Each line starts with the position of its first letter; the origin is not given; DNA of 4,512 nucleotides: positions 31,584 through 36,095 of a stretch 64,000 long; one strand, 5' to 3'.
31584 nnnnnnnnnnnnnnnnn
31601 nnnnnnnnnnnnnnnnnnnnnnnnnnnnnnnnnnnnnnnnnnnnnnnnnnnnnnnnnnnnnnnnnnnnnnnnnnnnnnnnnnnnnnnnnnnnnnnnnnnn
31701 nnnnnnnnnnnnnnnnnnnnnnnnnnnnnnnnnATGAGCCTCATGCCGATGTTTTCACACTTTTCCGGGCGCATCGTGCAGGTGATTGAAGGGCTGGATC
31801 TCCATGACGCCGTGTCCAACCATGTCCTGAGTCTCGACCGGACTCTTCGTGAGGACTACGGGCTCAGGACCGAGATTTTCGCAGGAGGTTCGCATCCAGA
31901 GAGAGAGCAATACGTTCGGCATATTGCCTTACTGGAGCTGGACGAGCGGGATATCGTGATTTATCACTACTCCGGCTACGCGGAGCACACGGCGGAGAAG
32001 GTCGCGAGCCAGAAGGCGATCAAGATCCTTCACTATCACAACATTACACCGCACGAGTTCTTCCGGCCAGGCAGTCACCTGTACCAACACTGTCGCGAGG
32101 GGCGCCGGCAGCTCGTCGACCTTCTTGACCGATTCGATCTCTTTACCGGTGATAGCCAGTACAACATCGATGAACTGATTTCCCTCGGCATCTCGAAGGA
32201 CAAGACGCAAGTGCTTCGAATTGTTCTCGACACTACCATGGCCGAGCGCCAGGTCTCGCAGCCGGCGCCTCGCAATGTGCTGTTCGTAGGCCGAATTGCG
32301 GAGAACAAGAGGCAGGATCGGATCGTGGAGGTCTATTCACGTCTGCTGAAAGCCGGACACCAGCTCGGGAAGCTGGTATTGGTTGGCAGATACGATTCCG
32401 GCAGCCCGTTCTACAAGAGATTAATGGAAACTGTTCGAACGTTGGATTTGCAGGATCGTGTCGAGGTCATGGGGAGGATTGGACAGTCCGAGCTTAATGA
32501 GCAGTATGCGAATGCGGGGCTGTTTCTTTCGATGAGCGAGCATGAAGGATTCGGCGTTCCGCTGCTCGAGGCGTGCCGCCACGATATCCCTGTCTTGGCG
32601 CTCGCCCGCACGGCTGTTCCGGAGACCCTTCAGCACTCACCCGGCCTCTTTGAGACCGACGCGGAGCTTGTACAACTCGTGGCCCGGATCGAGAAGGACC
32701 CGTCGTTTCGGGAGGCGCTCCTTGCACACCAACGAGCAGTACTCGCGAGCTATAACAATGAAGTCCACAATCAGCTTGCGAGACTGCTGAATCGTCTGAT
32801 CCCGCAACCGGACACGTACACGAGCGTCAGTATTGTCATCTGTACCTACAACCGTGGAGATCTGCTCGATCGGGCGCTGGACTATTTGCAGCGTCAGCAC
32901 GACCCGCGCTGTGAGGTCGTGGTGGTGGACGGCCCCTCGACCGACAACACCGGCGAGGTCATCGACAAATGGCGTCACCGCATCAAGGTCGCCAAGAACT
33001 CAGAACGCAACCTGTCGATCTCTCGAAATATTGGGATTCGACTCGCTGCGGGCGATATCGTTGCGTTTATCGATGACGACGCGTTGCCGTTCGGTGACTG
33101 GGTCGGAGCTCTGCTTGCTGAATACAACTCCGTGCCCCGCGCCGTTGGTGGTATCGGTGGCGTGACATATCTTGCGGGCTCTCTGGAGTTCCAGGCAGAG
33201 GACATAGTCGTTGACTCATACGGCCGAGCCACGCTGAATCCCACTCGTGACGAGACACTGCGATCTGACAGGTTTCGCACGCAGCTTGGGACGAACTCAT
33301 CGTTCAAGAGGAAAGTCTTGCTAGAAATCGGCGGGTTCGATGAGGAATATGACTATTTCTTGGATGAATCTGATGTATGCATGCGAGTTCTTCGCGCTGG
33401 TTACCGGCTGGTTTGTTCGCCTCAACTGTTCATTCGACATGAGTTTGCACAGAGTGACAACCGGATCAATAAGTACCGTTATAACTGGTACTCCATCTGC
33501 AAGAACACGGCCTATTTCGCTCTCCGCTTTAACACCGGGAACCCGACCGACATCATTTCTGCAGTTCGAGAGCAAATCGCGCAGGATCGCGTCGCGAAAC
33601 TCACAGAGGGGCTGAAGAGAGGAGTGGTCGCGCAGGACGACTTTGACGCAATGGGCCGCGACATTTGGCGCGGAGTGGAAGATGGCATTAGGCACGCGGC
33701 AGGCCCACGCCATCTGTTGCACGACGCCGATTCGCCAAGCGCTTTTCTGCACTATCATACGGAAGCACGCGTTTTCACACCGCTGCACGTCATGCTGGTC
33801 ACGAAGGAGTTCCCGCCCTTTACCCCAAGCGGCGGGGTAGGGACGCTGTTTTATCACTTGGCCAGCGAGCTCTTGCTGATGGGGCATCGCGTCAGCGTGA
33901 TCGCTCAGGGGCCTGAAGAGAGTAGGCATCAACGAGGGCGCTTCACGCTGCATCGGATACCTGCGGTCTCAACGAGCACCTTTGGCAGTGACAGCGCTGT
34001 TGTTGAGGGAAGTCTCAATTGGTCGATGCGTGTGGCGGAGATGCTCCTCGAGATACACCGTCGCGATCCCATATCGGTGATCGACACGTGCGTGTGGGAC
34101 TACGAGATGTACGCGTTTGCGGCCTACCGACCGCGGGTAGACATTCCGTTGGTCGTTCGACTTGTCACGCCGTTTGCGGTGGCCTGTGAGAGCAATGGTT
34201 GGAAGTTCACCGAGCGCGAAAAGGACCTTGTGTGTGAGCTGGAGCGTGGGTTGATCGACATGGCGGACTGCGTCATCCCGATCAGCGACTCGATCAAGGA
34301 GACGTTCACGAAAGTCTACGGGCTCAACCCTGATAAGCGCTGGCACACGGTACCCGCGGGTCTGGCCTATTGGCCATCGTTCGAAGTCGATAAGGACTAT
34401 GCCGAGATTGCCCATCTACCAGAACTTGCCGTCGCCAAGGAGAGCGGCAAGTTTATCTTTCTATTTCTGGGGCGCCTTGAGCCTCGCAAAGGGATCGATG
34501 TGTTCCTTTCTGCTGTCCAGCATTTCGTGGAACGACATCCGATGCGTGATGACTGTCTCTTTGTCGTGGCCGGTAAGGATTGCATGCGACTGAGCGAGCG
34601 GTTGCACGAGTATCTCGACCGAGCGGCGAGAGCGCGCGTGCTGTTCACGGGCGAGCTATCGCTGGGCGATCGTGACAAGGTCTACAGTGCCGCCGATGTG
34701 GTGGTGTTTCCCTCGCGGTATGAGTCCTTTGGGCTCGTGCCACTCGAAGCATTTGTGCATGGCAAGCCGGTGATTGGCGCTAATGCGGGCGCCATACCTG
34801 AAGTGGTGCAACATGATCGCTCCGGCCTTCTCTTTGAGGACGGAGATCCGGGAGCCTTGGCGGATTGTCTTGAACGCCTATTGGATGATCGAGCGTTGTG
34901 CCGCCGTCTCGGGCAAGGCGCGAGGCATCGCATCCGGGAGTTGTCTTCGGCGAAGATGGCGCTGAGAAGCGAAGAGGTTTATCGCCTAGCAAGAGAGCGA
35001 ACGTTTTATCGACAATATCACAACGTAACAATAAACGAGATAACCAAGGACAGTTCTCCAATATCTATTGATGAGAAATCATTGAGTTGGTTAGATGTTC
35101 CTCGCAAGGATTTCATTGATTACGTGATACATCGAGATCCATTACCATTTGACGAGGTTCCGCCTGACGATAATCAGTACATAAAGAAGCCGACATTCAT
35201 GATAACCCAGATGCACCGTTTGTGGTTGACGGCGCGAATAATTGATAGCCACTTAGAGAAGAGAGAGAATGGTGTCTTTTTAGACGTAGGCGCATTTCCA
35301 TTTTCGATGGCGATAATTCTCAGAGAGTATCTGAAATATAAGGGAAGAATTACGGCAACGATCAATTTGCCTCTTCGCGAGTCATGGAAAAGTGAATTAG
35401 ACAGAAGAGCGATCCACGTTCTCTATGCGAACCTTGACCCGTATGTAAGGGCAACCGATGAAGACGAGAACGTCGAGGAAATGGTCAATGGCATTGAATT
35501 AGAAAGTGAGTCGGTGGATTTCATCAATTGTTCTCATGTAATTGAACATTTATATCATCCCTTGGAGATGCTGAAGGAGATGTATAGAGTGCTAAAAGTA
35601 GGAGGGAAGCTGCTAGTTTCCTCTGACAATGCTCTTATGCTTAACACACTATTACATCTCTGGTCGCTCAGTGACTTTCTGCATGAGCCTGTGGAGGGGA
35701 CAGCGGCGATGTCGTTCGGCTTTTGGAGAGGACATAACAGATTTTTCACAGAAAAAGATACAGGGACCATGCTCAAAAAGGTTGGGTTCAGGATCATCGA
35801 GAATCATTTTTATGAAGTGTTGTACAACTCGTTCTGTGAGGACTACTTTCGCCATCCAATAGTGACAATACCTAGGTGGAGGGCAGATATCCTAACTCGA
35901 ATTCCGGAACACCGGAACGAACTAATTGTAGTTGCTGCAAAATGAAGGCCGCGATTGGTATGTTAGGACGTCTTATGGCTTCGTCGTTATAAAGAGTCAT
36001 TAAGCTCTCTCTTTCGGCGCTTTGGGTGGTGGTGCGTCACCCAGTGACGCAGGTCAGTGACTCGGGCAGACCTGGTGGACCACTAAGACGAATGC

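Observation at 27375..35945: Complete ABC-transporter-dependent O-polysaccharide machine: Wzm, Wzt with a glycan-binding domain, a WbdD-like kinase-methyltransferase terminator, and a 1400-aa GT4-GT2-GT4-MTase polymerase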

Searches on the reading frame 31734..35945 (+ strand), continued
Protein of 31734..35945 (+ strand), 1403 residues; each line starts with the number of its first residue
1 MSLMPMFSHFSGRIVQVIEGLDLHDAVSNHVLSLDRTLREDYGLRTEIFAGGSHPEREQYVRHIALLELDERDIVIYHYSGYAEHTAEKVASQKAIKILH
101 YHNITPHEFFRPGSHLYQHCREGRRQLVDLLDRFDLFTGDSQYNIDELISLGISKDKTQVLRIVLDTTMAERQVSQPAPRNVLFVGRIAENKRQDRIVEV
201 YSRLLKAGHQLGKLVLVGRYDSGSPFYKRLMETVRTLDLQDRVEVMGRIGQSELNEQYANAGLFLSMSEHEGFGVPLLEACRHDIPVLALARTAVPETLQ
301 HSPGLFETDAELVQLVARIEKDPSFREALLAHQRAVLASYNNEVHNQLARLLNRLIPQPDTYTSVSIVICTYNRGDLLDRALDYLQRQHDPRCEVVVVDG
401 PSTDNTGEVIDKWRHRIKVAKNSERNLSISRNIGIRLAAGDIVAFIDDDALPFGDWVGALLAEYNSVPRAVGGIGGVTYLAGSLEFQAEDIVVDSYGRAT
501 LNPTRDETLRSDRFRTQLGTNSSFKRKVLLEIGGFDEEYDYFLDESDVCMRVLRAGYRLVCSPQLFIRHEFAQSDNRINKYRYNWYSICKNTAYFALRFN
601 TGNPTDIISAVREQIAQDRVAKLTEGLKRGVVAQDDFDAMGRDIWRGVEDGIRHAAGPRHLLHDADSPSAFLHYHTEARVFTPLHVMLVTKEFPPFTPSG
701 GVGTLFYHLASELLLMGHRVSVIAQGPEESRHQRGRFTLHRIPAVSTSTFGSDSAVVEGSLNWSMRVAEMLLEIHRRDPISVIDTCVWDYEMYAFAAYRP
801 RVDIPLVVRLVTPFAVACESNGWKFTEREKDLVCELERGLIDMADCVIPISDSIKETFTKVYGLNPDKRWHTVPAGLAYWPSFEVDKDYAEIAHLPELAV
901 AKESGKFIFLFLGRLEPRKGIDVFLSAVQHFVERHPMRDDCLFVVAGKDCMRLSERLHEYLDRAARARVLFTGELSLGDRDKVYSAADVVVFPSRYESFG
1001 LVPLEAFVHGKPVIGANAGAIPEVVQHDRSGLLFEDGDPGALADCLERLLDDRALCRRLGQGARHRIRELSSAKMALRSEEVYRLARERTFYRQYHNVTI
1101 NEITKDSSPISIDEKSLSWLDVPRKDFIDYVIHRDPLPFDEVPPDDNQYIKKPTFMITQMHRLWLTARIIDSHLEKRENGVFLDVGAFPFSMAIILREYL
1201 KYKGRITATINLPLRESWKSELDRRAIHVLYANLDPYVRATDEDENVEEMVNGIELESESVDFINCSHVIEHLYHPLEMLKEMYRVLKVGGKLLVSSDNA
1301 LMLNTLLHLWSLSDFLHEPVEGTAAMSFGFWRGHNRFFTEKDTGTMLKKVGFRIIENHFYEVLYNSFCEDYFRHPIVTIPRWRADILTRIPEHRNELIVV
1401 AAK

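Call 15: find_encoding_contigs(protein=P0028, flank=10000, max_places=2)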
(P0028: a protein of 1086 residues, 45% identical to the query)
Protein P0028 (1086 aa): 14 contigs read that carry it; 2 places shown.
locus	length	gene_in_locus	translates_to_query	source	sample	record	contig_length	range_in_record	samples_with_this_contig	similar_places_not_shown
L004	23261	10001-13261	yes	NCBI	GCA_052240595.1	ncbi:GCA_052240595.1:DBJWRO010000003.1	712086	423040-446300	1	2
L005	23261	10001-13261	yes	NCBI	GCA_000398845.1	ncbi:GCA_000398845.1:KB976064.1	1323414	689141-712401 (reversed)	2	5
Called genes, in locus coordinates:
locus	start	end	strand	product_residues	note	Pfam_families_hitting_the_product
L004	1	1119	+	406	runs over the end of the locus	PF13439:Glyco_transf_4 (weak), PF13579:Glyco_trans_4_4 (faint), PF20706:GT4-conflict, PF00534:Glycos_transf_1, PF13692:Glyco_trans_1_4, PF13524:Glyco_trans_1_2 (weak)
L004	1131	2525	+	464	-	PF27800:WcaM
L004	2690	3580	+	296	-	PF00483:NTP_transferase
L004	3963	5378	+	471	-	PF00483:NTP_transferase, PF12804:NTP_transf_3, PF22640:ManC_GMP_beta-helix, PF01050:MannoseP_isomer, PF07883:Cupin_2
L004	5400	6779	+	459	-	PF02878:PGM_PMM_I, PF02879:PGM_PMM_II, PF02880:PGM_PMM_III, PF00408:PGM_PMM_IV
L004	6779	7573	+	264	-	PF01061:ABC2_membrane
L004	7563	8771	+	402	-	PF00005:ABC_tran, PF14524:Wzt_C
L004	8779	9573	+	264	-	-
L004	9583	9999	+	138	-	-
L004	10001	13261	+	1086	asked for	PF00534:Glycos_transf_1, PF13692:Glyco_trans_1_4, PF00535:Glycos_transf_2, PF10111:Glyco_tranf_2_2, PF13641:Glyco_tranf_2_3, PF20706:GT4-conflict, PF00534:Glycos_transf_1, PF13692:Glyco_trans_1_4, +1 more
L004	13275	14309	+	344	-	PF01370:Epimerase, PF04321:RmlD_sub_bind (weak), PF16363:GDP_Man_Dehyd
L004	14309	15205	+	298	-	PF01073:3Beta_HSD, PF01370:Epimerase, PF04321:RmlD_sub_bind, PF16363:GDP_Man_Dehyd, PF07993:NAD_binding_4 (weak)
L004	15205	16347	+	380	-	PF00534:Glycos_transf_1, PF13692:Glyco_trans_1_4, PF20706:GT4-conflict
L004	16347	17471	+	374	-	PF13439:Glyco_transf_4, PF13579:Glyco_trans_4_4, PF00534:Glycos_transf_1, PF13692:Glyco_trans_1_4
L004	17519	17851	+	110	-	PF04138:GtrA_DPMS_TM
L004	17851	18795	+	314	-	PF00535:Glycos_transf_2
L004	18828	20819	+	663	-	-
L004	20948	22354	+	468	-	PF03446:NAD_binding_2, PF00393:6PGD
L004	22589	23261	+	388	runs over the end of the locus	PF03721:UDPG_MGDP_dh_N, PF00984:UDPG_MGDP_dh, PF03720:UDPG_MGDP_dh_C (weak)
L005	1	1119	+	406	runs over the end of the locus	PF13439:Glyco_transf_4 (weak), PF13579:Glyco_trans_4_4 (faint), PF20706:GT4-conflict, PF00534:Glycos_transf_1, PF13692:Glyco_trans_1_4, PF13524:Glyco_trans_1_2 (weak)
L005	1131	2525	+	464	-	PF27800:WcaM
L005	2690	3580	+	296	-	PF00483:NTP_transferase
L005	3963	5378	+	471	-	PF00483:NTP_transferase, PF12804:NTP_transf_3, PF22640:ManC_GMP_beta-helix, PF01050:MannoseP_isomer, PF07883:Cupin_2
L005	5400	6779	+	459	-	PF02878:PGM_PMM_I, PF02879:PGM_PMM_II, PF02880:PGM_PMM_III, PF00408:PGM_PMM_IV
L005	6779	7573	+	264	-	PF01061:ABC2_membrane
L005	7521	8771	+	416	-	PF00005:ABC_tran, PF14524:Wzt_C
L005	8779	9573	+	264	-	-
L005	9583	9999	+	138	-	-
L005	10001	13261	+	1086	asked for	PF00534:Glycos_transf_1, PF13692:Glyco_trans_1_4, PF00535:Glycos_transf_2, PF10111:Glyco_tranf_2_2, PF13641:Glyco_tranf_2_3, PF20706:GT4-conflict, PF00534:Glycos_transf_1, PF13692:Glyco_trans_1_4, +1 more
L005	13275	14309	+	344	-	PF01370:Epimerase, PF04321:RmlD_sub_bind (weak), PF16363:GDP_Man_Dehyd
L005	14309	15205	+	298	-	PF01073:3Beta_HSD, PF01370:Epimerase, PF04321:RmlD_sub_bind, PF16363:GDP_Man_Dehyd, PF07993:NAD_binding_4 (weak)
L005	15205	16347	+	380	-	PF00534:Glycos_transf_1, PF13692:Glyco_trans_1_4, PF20706:GT4-conflict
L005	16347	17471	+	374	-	PF13439:Glyco_transf_4, PF13579:Glyco_trans_4_4, PF00534:Glycos_transf_1, PF13692:Glyco_trans_1_4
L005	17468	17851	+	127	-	PF04138:GtrA_DPMS_TM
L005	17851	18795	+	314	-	PF00535:Glycos_transf_2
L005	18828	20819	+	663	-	-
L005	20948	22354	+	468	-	PF03446:NAD_binding_2, PF00393:6PGD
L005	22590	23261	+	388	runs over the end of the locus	PF03721:UDPG_MGDP_dh_N, PF00984:UDPG_MGDP_dh, PF03720:UDPG_MGDP_dh_C (weak)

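Call 33: find_encoding_contigs(protein=P0006, flank=10000, max_places=2)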
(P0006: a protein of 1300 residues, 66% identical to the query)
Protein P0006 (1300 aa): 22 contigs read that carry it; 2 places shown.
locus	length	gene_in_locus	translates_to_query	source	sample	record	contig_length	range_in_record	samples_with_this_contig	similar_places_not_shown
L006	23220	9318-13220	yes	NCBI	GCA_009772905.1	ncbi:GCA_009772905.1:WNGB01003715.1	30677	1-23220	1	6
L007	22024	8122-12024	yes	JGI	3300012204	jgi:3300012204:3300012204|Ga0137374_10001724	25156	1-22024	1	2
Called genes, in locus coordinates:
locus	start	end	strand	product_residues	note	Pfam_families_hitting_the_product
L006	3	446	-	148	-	?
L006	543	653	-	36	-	-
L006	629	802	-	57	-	-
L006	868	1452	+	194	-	PF00702:Hydrolase, PF13419:HAD_2 (faint), PF08645:PNK3P, PF13242:Hydrolase_like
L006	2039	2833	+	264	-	PF01061:ABC2_membrane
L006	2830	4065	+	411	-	PF00005:ABC_tran, PF14524:Wzt_C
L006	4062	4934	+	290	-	PF05050:Methyltransf_21 (weak)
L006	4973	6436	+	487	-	PF05050:Methyltransf_21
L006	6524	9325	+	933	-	PF00534:Glycos_transf_1, PF13692:Glyco_trans_1_4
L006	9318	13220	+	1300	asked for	PF00534:Glycos_transf_1, PF13692:Glyco_trans_1_4, PF00535:Glycos_transf_2, PF10111:Glyco_tranf_2_2, PF13641:Glyco_tranf_2_3, PF13439:Glyco_transf_4, PF20706:GT4-conflict, PF00534:Glycos_transf_1, +6 more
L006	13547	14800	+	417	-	PF13489:Methyltransf_23, PF08241:Methyltransf_11 (weak)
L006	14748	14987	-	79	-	-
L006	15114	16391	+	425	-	PF13439:Glyco_transf_4, PF20706:GT4-conflict (weak), PF00534:Glycos_transf_1, PF13692:Glyco_trans_1_4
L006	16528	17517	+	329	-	PF01370:Epimerase, PF04321:RmlD_sub_bind (weak), PF16363:GDP_Man_Dehyd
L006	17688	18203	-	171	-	-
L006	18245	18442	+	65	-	-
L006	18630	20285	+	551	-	-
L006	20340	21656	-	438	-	PF00534:Glycos_transf_1, PF20706:GT4-conflict (weak), PF13692:Glyco_trans_1_4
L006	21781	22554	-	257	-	PF01209:Ubie_methyltran, PF13489:Methyltransf_23, PF05175:MTS (weak), PF03848:TehB (weak), PF13847:Methyltransf_31, PF08241:Methyltransf_11, PF08242:Methyltransf_12, PF13649:Methyltransf_25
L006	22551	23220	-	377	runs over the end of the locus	PF01041:DegT_DnrJ_EryC1, PF00155:Aminotran_1_2 (faint)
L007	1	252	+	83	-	?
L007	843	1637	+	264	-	PF01061:ABC2_membrane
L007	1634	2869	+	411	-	PF00005:ABC_tran, PF14524:Wzt_C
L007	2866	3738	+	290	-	PF05050:Methyltransf_21 (weak)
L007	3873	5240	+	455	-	PF05050:Methyltransf_21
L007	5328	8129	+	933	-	PF00534:Glycos_transf_1, PF13692:Glyco_trans_1_4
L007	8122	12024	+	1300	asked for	PF00534:Glycos_transf_1, PF13692:Glyco_trans_1_4, PF00535:Glycos_transf_2, PF10111:Glyco_tranf_2_2, PF13641:Glyco_tranf_2_3, PF13439:Glyco_transf_4, PF20706:GT4-conflict, PF00534:Glycos_transf_1, +6 more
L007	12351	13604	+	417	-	PF13489:Methyltransf_23, PF08241:Methyltransf_11 (weak)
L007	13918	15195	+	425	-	PF13439:Glyco_transf_4, PF20706:GT4-conflict (weak), PF00534:Glycos_transf_1, PF13692:Glyco_trans_1_4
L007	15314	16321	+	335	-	PF01370:Epimerase, PF04321:RmlD_sub_bind (weak), PF16363:GDP_Man_Dehyd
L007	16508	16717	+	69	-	-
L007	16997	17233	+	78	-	-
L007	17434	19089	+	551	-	-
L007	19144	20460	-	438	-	PF00534:Glycos_transf_1, PF20706:GT4-conflict (weak), PF13692:Glyco_trans_1_4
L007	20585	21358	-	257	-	PF01209:Ubie_methyltran, PF13489:Methyltransf_23, PF05175:MTS (weak), PF03848:TehB (weak), PF13847:Methyltransf_31, PF08241:Methyltransf_11, PF08242:Methyltransf_12, PF13649:Methyltransf_25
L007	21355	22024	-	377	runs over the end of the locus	PF01041:DegT_DnrJ_EryC1, PF00155:Aminotran_1_2 (faint)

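Call 34: find_encoding_contigs(protein=P0056, flank=10000, max_places=2)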
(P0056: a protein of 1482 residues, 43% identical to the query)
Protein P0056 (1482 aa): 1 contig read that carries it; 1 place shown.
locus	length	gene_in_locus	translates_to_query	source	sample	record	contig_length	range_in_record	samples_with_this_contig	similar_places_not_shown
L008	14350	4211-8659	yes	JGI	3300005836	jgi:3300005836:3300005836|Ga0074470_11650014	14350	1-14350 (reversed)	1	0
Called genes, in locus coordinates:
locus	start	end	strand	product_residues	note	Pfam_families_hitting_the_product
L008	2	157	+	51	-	?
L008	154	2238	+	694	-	PF14907:NTP_transf_5, PF05402:PqqD (weak)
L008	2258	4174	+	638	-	PF05050:Methyltransf_21, PF13946:DUF4214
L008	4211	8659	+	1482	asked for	PF20706:GT4-conflict, PF00534:Glycos_transf_1, PF13692:Glyco_trans_1_4, PF00535:Glycos_transf_2, PF10111:Glyco_tranf_2_2, PF13641:Glyco_tranf_2_3, PF13439:Glyco_transf_4, PF13579:Glyco_trans_4_4, +9 more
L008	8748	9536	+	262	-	PF13489:Methyltransf_23, PF13649:Methyltransf_25 (weak), PF08241:Methyltransf_11, PF08242:Methyltransf_12 (faint)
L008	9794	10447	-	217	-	PF00005:ABC_tran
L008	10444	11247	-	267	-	PF01061:ABC2_membrane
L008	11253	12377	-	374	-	-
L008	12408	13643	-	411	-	PF08885:GSCFA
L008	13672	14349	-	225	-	?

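Call 65: find_encoding_contigs(protein=P0074, flank=10000, max_places=1)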
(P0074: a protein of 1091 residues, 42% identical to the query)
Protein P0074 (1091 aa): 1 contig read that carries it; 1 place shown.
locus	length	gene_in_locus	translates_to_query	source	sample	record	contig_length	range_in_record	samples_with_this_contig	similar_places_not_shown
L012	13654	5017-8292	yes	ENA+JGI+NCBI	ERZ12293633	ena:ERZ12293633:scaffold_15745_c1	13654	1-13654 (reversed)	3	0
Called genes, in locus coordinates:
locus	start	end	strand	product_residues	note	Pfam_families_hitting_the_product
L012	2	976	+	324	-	?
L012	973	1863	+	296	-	-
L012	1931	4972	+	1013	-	PF13489:Methyltransf_23 (weak), PF08241:Methyltransf_11, PF08242:Methyltransf_12, PF13649:Methyltransf_25, PF13847:Methyltransf_31, PF13946:DUF4214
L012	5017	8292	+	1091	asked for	PF00534:Glycos_transf_1, PF13692:Glyco_trans_1_4, PF00535:Glycos_transf_2, PF13641:Glyco_tranf_2_3, PF13439:Glyco_transf_4, PF13579:Glyco_trans_4_4, PF20706:GT4-conflict, PF00534:Glycos_transf_1, +4 more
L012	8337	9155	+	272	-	-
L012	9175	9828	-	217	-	PF00005:ABC_tran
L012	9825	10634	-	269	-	PF01061:ABC2_membrane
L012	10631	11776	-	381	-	-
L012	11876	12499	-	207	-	PF13578:Methyltransf_24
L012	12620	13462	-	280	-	PF08241:Methyltransf_11, PF08242:Methyltransf_12, PF13489:Methyltransf_23, PF13649:Methyltransf_25, PF13847:Methyltransf_31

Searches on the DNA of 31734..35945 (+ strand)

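Call 52: search_dna_similar(query=L004:10001-13261:+, collection=ecoli_genomes, mode=distant, max_rows=8)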
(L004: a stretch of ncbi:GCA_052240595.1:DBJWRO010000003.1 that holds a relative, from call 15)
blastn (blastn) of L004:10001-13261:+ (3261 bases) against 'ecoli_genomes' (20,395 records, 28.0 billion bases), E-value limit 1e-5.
Records with a match: 3; places in all: 3; records where one place covers at least 80% of the query: 3.
Genomes with a match: 3 of 5426; with a place that covers at least 80% of the query: 3. Places per genome that has any: lowest 1, median 1, highest 1. On chromosomes: 3 places; on plasmids: 0.
Best place of each record, by identity: 60-80% 3.
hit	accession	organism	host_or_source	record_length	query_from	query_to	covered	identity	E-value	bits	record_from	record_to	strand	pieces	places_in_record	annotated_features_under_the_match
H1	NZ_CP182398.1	Escherichia coli strain EC6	pig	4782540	2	3248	100%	70.0%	0e+0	1418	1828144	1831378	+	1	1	glycosyltransferase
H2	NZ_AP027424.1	Escherichia coli strain B27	Musca domestica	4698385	2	3248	100%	70.0%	0e+0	1414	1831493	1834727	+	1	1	glycosyltransferase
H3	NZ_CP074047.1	Escherichia coli strain PD7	Pig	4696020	2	3248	100%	70.0%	0e+0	1414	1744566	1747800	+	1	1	glycosyltransferase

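Call 53: get_annotated_region(hit=H1, flank=9000)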
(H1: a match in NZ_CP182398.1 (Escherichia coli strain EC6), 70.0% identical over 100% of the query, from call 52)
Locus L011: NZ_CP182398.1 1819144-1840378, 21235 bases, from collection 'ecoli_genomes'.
description: Escherichia coli strain EC6 chromosome, complete genome
organism: Escherichia coli strain EC6 (NCBI taxid 562)
replicon: chromosome; assembly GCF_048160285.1
host: pig; source: fecal swab; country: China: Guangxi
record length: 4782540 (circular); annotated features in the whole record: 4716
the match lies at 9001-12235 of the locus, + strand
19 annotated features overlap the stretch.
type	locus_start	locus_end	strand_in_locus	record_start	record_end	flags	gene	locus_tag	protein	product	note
CDS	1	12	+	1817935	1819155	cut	wcaL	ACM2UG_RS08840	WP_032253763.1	colanic acid biosynthesis glycosyltransferase WcaL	-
CDS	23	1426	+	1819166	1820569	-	wcaM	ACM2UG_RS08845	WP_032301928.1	colanic acid biosynthesis protein WcaM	-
CDS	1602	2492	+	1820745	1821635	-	galF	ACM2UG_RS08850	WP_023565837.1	UTP--glucose-1-phosphate uridylyltransferase GalF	-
CDS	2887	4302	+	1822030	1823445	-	-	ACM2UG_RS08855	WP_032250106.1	mannose-1-phosphate guanylyltransferase/mannose-6-phosphate isomerase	-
CDS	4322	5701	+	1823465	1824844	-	cpsG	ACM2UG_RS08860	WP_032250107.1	phosphomannomutase CpsG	-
CDS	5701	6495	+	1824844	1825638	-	wzm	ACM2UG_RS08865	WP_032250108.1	O60 family O-antigen export ABC transporter permease subunit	-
CDS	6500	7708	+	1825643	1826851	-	wzt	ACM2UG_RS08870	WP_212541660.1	ABC transporter ATP-binding protein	-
CDS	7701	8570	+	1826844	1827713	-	-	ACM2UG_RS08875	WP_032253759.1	hypothetical protein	-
CDS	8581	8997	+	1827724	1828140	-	-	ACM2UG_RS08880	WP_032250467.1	hypothetical protein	-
CDS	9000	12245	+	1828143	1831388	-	-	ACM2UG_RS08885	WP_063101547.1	glycosyltransferase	-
CDS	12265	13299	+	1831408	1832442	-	gmd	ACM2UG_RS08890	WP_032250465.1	GDP-mannose 4,6-dehydratase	-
CDS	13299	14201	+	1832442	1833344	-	-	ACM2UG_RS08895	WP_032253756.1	NAD-dependent epimerase/dehydratase family protein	-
CDS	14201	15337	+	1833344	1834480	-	-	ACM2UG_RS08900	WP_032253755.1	glycosyltransferase family 4 protein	-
CDS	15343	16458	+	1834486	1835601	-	-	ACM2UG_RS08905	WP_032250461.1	glycosyltransferase family 4 protein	-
CDS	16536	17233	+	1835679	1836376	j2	-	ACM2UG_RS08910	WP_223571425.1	IS1 family transposase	programmed frameshift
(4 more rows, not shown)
